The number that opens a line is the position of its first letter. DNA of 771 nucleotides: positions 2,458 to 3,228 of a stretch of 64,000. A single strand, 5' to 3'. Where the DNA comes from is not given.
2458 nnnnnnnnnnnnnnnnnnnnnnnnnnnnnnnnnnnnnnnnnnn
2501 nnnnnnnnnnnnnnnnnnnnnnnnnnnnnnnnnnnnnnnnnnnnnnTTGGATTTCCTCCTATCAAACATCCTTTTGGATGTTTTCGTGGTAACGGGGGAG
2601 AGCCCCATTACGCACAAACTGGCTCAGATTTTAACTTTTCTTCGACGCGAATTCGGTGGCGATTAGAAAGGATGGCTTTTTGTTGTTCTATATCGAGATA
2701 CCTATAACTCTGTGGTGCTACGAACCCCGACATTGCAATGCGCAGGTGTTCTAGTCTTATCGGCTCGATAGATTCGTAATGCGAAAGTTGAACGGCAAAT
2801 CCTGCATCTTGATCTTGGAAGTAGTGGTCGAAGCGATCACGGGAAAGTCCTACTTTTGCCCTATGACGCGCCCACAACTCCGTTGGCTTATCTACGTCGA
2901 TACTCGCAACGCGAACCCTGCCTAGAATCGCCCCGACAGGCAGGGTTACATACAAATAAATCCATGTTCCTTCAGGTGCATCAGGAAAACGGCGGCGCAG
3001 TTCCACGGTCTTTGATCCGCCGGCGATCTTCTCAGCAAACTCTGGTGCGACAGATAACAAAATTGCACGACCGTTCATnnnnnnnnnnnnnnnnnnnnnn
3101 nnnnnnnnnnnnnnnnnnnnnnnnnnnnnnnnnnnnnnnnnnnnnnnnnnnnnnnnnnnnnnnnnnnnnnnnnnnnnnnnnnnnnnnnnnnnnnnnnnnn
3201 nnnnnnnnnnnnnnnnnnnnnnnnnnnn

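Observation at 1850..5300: Low-GC three-gene operon encoding a HEPN-like protein, an ASCH protein and a 695-aa GNAT-PIN multidomain protein: a candidate undescribed defence or toxin-like system in the ICE cargo hotspot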

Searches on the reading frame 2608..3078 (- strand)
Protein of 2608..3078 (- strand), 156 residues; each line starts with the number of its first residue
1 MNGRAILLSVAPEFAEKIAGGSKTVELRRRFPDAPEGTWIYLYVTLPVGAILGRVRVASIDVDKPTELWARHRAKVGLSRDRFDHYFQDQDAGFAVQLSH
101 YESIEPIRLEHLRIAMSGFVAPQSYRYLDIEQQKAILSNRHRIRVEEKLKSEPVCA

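Call 3: search_protein_families(library=pfam, proteins=[window:2608-3078:-], max_evalue=1)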
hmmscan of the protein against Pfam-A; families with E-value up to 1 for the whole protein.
window:2608-3078:- (156 aa): 1 family
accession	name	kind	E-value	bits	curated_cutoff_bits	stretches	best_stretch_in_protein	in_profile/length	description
PF04266.20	ASCH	-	0.00011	23.3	21.2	1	8-77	1-70/103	ASCH domain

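Call 4: search_protein_families(library=padloc, proteins=[window:2608-3078:-], max_evalue=1)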
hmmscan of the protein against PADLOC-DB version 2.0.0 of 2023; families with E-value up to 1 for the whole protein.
window:2608-3078:- (156 aa): 3 families
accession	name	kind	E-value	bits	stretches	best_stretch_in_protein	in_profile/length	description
PDLC04424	PDC-M11B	-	5.6e-32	108.6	1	2-138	6-139/142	-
PDLC04425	PDC-M11B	-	2.1e-29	100.7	1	5-134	2-128/132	-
PDLC04423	PDC-M11B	-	2.7e-12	45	1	9-139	2-129/164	-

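Call 5: search_protein_families(library=ncbifam, proteins=[window:2608-3078:-], max_evalue=1)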
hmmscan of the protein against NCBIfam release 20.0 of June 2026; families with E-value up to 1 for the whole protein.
window:2608-3078:- (156 aa): 1 family
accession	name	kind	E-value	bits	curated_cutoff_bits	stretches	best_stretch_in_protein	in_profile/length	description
NF008917.0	PRK12279.1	equivalog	0.0024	17.2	526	1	39-111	224-297/311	50S ribosomal protein L22/unknown domain fusion protein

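Call 31: find_homologous_proteins(query=window:2608-3078:-)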
Query window:2608-3078:- (156 aa): 67 proteins with E <= 0.001 among 102 candidates.
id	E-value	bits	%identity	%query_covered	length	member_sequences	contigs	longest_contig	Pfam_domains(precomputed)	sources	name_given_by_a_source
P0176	6.6e-98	343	100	100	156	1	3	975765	-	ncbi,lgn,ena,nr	ncbi:MAG: ASCH domain-containing protein [Gammaproteobacteria bacterium]|nr:ASCH domain-containing p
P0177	2.2e-57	211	65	89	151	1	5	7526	-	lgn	-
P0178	1.8e-53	199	68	85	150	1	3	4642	-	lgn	-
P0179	2.1e-53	198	65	87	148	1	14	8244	-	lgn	-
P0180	2.5e-52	195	65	88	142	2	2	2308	-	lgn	-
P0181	3.8e-52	194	62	97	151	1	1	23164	-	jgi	jgi:predicted transcriptional regulator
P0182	6.6e-52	193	62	85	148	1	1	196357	PF04266.21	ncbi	ncbi:MAG: ASCH domain-containing protein [Myxococcota bacterium]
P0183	5.0e-51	191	61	98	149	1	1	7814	-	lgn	-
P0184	1.1e-50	190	58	97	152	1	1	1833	PF04266.21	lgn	-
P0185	1.6e-50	189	67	87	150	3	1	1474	-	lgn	-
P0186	1.7e-50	189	64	87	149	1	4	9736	-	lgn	-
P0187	1.8e-50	189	62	89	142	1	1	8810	-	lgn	-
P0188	3.3e-50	188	65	87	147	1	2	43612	-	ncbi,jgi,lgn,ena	jgi:predicted transcriptional regulator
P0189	3.4e-50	188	60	88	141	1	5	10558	-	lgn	-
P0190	1.3e-49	186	64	84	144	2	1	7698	-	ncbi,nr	ncbi:MAG TPA: hypothetical protein PKA64_03185 [Myxococcota bacterium]|nr:hypothetical protein [Myxo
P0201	1.9e-22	98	40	87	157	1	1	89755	-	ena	-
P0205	2.1e-20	91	39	72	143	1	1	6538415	PF04266.21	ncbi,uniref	ncbi:MAG: ASCH domain-containing protein [Roseibium sp.]|uniref:ASCH domain-containing protein n=1 T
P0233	9.0e-16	76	39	81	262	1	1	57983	PF01381.29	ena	-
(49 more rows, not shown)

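Call 32: find_encoding_contigs(protein=P0205, flank=6000, max_places=1)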
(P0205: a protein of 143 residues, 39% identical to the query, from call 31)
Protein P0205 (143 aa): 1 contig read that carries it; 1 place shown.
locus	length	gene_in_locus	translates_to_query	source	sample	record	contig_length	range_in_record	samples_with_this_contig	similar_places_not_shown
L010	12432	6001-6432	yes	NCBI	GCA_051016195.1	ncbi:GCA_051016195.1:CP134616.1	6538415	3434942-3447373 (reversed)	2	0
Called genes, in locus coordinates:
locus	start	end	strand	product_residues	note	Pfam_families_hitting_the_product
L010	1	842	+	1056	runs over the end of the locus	-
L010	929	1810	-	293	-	PF13593:SBF_like, PF01758:SBF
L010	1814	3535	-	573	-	PF00501:AMP-binding, PF13193:AMP-binding_C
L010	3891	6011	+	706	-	PF00583:Acetyltransf_1, PF13673:Acetyltransf_10 (faint), PF13508:Acetyltransf_7 (weak)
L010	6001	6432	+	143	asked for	PF04266:ASCH (weak)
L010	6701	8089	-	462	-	PF00211:Guanylate_cyc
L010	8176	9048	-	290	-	PF14499:DUF4437, PF12973:Cupin_7 (faint), PF07883:Cupin_2 (faint)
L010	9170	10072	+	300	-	PF00126:HTH_1, PF03466:LysR_substrate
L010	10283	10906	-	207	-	-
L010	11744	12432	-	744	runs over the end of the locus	PF05729:NACHT (weak)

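Call 33: find_encoding_contigs(protein=P0233, flank=6000, max_places=1)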
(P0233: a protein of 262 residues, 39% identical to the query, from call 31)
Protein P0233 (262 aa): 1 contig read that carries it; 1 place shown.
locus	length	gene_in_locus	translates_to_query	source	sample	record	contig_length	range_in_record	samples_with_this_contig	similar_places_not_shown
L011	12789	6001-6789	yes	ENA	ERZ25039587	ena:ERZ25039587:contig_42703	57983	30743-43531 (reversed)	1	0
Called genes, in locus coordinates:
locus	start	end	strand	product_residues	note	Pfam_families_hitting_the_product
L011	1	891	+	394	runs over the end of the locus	-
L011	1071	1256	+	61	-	-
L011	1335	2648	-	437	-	-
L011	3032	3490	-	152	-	-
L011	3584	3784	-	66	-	-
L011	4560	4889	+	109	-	PF08327:AHSA1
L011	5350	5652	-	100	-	PF17289:Terminase_6C (faint)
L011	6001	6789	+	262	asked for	PF01381:HTH_3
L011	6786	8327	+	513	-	PF00583:Acetyltransf_1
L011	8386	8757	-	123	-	PF00892:EamA (weak)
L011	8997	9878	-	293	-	PF13340:DUF4096, PF01609:DDE_Tnp_1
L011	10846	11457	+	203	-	-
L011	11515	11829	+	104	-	PF26305:CD_NTase_C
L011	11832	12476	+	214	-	PF18153:Cap15_CD_rec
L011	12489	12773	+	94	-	-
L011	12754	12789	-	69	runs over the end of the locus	-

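Call 34: find_encoding_contigs(protein=P0201, flank=6000, max_places=1)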
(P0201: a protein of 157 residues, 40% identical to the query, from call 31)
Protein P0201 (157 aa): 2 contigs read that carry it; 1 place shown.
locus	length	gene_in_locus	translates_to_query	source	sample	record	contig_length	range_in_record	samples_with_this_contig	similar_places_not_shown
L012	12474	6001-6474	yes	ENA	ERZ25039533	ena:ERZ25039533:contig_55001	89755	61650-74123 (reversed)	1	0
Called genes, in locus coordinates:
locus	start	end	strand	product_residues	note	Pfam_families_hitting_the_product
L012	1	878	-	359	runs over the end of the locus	PF00586:AIRS, PF02769:AIRS_C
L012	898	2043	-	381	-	PF01636:APH (weak), PF19974:TCAD9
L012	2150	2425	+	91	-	-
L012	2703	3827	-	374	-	-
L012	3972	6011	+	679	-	PF00583:Acetyltransf_1, PF13673:Acetyltransf_10, PF13508:Acetyltransf_7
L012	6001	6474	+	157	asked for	-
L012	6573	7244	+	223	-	PF01230:HIT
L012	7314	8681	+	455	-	-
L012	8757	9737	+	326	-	PF01503:PRA-PH (faint)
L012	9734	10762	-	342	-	PF01073:3Beta_HSD, PF01370:Epimerase, PF02719:Polysacc_synt_2 (faint), PF04321:RmlD_sub_bind, PF05368:NmrA, PF13460:NAD_binding_10, PF16363:GDP_Man_Dehyd, PF07993:NAD_binding_4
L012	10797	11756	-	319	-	PF02817:E3_binding, PF00198:2-oxoacid_dh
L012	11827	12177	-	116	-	PF00364:Biotin_lipoyl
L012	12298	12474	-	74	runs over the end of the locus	-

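Call 53: search_protein_families(library=padloc, proteins=[L011:6786-8327:+, L010:3891-6011:+, L012:3972-6011:+, L011:6001-6789:+], max_evalue=0.001)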
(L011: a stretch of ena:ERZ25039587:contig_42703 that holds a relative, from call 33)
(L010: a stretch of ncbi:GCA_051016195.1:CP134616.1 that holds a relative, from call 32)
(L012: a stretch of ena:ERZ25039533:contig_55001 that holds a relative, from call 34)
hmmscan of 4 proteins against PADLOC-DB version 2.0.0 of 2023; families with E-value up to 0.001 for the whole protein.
L011:6786-8327:+ (513 aa): 6 families
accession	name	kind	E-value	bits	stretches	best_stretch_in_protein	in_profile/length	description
PDLC04421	PDC-M11A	-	1.3e-122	408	1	5-505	2-482/486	-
PDLC04422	PDC-M11A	-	6.4e-108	359.8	1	5-505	2-490/501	-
PDLC04417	PDC-M11A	-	2.2e-72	242.7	1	5-480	2-466/501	-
PDLC04420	PDC-M11A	-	7.6e-67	223.8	1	116-507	3-374/376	-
PDLC04419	PDC-M11A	-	1.1e-41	141.3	1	158-480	11-321/357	-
PDLC04418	PDC-M11A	-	6.5e-22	76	1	166-456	99-386/444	-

L010:3891-6011:+ (706 aa): 0 families

L012:3972-6011:+ (679 aa): 1 family
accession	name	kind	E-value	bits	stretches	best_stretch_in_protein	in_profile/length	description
PDLC04421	PDC-M11A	-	5.1e-06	23.5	1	500-653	318-466/486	-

L011:6001-6789:+ (262 aa): 4 families
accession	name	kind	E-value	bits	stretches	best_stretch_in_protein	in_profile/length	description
PDLC04425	PDC-M11B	-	3.8e-26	90.2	1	130-256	3-125/132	-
PDLC04424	PDC-M11B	-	1.3e-25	88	1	126-255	6-131/142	-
PDLC04423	PDC-M11B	-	1.2e-12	46.1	1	132-254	1-119/164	-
PDLC02926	HTH_VI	-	1.5e-06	26.4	1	21-72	2-54/92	-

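Call 54: search_protein_families(library=pfam, proteins=[L011:6786-8327:+, L010:3891-6011:+, L012:3972-6011:+], max_evalue=0.01)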
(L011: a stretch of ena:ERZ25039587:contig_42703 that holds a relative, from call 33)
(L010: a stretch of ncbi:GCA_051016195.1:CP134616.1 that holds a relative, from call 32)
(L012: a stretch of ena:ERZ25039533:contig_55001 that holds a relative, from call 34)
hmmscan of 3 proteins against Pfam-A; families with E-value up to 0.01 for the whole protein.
L011:6786-8327:+ (513 aa): 3 families
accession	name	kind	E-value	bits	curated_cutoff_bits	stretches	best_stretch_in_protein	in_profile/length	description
PF00583.31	Acetyltransf_1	-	9.8e-08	32.7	20.7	1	181-282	21-110/116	Acetyltransferase (GNAT) family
PF13673.13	Acetyltransf_10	-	6.3e-05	23.4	23.6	1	187-295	21-114/128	Acetyltransferase (GNAT) domain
PF13508.13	Acetyltransf_7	-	0.00026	21.7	27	1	197-270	3-67/84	Acetyltransferase (GNAT) domain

L010:3891-6011:+ (706 aa): 4 families
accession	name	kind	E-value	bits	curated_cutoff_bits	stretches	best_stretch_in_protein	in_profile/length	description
PF00583.31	Acetyltransf_1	-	3.9e-09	37.2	20.7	1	55-129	38-115/116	Acetyltransferase (GNAT) family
PF13508.13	Acetyltransf_7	-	2.5e-07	31.4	27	1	56-131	9-83/84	Acetyltransferase (GNAT) domain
PF13673.13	Acetyltransf_10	-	7.2e-05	23.2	23.6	0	54-133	35-110/128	Acetyltransferase (GNAT) domain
PF13527.13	Acetyltransf_9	-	0.0048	17.3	25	0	31-130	30-124/127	Acetyltransferase (GNAT) domain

L012:3972-6011:+ (679 aa): 4 families
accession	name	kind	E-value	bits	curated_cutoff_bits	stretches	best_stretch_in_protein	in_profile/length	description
PF00583.31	Acetyltransf_1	-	1.6e-12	48.1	20.7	1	40-122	28-116/116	Acetyltransferase (GNAT) family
PF13673.13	Acetyltransf_10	-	1.6e-11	44.7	23.6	1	32-127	16-112/128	Acetyltransferase (GNAT) domain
PF13508.13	Acetyltransf_7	-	2.7e-11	44.1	27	1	44-122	2-82/84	Acetyltransferase (GNAT) domain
PF14542.12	Acetyltransf_CG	-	0.00058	20.4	30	0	55-99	10-55/80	GCN5-related N-acetyl-transferase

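Call 71: search_protein_families(library=phrogs, proteins=[window:2608-3078:-], max_evalue=0.01)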
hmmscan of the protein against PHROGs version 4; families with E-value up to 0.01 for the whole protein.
window:2608-3078:- (156 aa): 2 families
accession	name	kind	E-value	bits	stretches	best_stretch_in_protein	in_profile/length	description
phrog_3136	-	unknown function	7e-30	104.8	1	4-133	3-130/134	-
phrog_11553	-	unknown function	1.5e-20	74.7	1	5-139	137-272/278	-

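Call 73: search_dna_similar(query=window:2608-3078:-, collection=phages, mode=protein, max_rows=12)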
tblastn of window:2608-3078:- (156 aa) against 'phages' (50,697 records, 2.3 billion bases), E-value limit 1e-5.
Records with a match: 34; places in all: 34; records where one place covers at least 80% of the query: 13.
Best place of each record, by identity: <60% 34.
By first word of the organism name: Streptococcus 11; Escherichia 8; Methanobacterium 2; Lactobacillus 2; Methanothermobacter 2; Oenococcus 2; Salmonella 1; Bacteriophage 1; Enterococcus 1; Lacticaseibacillus 1; and 3 more.
By host as written in the record: - 11; Escherichia coli 4; Streptococcus pyogenes MGAS315 2; Escherichia coli C 1; uncultured Helicobacter sp. 1; Lacticaseibacillus paracasei LMG 19719 1; Streptococcus mitis 1; Fusobacterium nucleatum 7_1 1; and 12 more.
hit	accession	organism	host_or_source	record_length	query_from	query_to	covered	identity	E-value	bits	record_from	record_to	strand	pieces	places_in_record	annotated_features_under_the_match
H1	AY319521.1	Salmonella phage SopEPhi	-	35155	6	128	79%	37.1%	2e-20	92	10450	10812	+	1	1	unknown (x2)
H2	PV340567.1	Escherichia phage PhiR47_2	Escherichia coli C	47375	6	128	79%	35.5%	3e-19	89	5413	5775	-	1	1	GevA | GevT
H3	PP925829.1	Escherichia phage IdasGreatGrand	Escherichia coli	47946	6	128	79%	35.5%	3e-19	89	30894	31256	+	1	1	hypothetical protein (x2)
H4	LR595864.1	Escherichia phage 4A7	-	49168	6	128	79%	35.5%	3e-19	89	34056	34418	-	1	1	hypothetical protein (x2)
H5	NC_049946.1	Escherichia phage 4A7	-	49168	6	128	79%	35.5%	3e-19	89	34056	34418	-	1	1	ASCH domain-containing protein | hypothetical protein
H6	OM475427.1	Escherichia phage D2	Escherichia coli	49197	6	128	79%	35.5%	3e-19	89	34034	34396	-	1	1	hypothetical protein (x2)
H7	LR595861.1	Escherichia virus Lambda_4C10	-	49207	6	128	79%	35.5%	3e-19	89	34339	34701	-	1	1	Lj965 prophage protein | FIG00638478: hypothetical protein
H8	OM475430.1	Escherichia phage 3W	Escherichia coli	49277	6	128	79%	35.5%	3e-19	89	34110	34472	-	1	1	hypothetical protein (x2)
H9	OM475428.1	Escherichia phage 1W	Escherichia coli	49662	6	128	79%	35.5%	3e-19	89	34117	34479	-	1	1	hypothetical protein (x2)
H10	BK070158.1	Bacteriophage sp.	uncultured Helicobacter sp.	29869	7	128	78%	35.5%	5e-14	74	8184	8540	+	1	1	hypothetical protein (x2)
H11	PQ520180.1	Enterococcus phage IME_EF3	-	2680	6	128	79%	33.6%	9e-12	67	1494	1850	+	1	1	record has no annotation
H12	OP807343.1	Lacticaseibacillus phage P7.1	Lacticaseibacillus paracasei LMG 19719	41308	7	128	78%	33.9%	6e-11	65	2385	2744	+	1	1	hypothetical protein (x2)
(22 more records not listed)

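Call 75: get_annotated_region(hit=H2, flank=3000)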
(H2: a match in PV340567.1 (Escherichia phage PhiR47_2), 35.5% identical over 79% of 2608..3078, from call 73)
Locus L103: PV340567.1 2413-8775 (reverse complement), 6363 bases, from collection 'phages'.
description: Escherichia phage PhiR47_2, complete genome.
organism: Escherichia phage PhiR47_2 (NCBI taxid 3416489)
taxonomy: Viruses
host: Escherichia coli C; source: -; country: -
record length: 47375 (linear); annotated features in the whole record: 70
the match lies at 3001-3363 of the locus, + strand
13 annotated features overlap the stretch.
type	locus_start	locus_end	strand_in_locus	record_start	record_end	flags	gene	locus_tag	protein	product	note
CDS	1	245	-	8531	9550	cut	-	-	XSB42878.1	DNA replication protein O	-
CDS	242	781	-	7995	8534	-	-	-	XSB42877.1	cII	activator protein cII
CDS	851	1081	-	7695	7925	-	-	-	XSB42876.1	Cro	transcriptional regulator cro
CDS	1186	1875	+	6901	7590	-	-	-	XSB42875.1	cI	repressor protein cI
CDS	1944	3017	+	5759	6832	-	-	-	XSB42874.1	GevT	GevT toxin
CDS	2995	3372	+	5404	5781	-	-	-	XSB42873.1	GevA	GevA antitoxin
CDS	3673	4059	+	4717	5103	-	-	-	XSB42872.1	Kil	prophage Kil protein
CDS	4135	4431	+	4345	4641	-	-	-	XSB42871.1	Gam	host-nuclease inhibitor protein Gam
CDS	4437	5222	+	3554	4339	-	-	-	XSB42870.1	Bet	recombination protein Bet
CDS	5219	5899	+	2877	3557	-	-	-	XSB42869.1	exonuclease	-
CDS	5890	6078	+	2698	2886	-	-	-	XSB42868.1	hypothetical protein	hypothetical protein orf60a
CDS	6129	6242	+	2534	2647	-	-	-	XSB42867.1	hypothetical protein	hypothetical protein orf63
CDS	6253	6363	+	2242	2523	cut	-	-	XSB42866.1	hypothetical protein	hypothetical protein orf61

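Call 82: search_protein_families(library=padloc, proteins=[L103:1944-3017:+, L103:2995-3372:+], max_evalue=0.001)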
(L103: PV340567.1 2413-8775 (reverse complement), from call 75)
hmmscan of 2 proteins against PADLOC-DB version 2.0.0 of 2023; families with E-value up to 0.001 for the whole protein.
L103:1944-3017:+ (357 aa): 6 families
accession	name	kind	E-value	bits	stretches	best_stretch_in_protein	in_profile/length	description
PDLC04419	PDC-M11A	-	2.1e-133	443.1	1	6-356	10-356/357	-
PDLC04422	PDC-M11A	-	7.6e-94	313.4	1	8-357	155-501/501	-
PDLC04418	PDC-M11A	-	6.2e-93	310.1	1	8-356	92-443/444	-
PDLC04421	PDC-M11A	-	5.4e-41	138.8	1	12-302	161-441/486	-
PDLC04420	PDC-M11A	-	5.9e-36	122.2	1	13-308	49-338/376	-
PDLC04417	PDC-M11A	-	6.6e-31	105.8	1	19-304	166-451/501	-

L103:2995-3372:+ (125 aa): 3 families
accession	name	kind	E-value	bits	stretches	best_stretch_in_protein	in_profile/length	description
PDLC04425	PDC-M11B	-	6.8e-52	173.4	1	1-123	1-122/132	-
PDLC04424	PDC-M11B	-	3.4e-44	148.3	1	1-123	8-129/142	-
PDLC04423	PDC-M11B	-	1.8e-22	78.1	1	5-124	1-119/164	-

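Call 95: search_solved_structures(query=A5, max_evalue=1, show_alignments=3)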
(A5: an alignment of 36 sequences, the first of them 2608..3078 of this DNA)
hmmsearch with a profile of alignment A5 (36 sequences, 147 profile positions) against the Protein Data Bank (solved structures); distinct sequences matched with E-value up to 1: 12.
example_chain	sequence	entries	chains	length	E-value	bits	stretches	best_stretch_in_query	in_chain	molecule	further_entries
5gus_A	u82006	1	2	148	4.6e-38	133.2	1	4-141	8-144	Helix-turn-helix domain-containing protein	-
5guq_A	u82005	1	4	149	4.7e-38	133.1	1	4-141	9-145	Helix-turn-helix domain-containing protein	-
5y6c_A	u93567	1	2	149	2.4e-37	130.8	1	4-141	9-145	Helix-turn-helix domain-containing protein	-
5y6b_A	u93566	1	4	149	5.8e-37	129.6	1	4-141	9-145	Helix-turn-helix domain-containing protein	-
2kku_A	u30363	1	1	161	0.0015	21.2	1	13-115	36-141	Uncharacterized protein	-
1wk2_A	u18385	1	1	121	0.0022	20.7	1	7-108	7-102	HYPOTHETICAL PROTEIN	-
2dp9_A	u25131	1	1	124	0.0023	20.6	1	7-108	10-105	Hypothetical protein TTHA0113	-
3iuw_A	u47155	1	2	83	0.38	13.4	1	8-42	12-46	Activating signal cointegrator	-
6oq7_A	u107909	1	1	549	0.41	13.3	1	55-92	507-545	Toxin B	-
6kit_A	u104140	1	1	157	0.84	12.3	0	8-32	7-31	Uncharacterized protein CXorf40 homolog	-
9kyi_A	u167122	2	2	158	0.85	12.3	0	8-32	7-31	Protein EOLA1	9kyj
6kir_A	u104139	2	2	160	0.86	12.2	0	8-32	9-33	Uncharacterized protein CXorf40 homolog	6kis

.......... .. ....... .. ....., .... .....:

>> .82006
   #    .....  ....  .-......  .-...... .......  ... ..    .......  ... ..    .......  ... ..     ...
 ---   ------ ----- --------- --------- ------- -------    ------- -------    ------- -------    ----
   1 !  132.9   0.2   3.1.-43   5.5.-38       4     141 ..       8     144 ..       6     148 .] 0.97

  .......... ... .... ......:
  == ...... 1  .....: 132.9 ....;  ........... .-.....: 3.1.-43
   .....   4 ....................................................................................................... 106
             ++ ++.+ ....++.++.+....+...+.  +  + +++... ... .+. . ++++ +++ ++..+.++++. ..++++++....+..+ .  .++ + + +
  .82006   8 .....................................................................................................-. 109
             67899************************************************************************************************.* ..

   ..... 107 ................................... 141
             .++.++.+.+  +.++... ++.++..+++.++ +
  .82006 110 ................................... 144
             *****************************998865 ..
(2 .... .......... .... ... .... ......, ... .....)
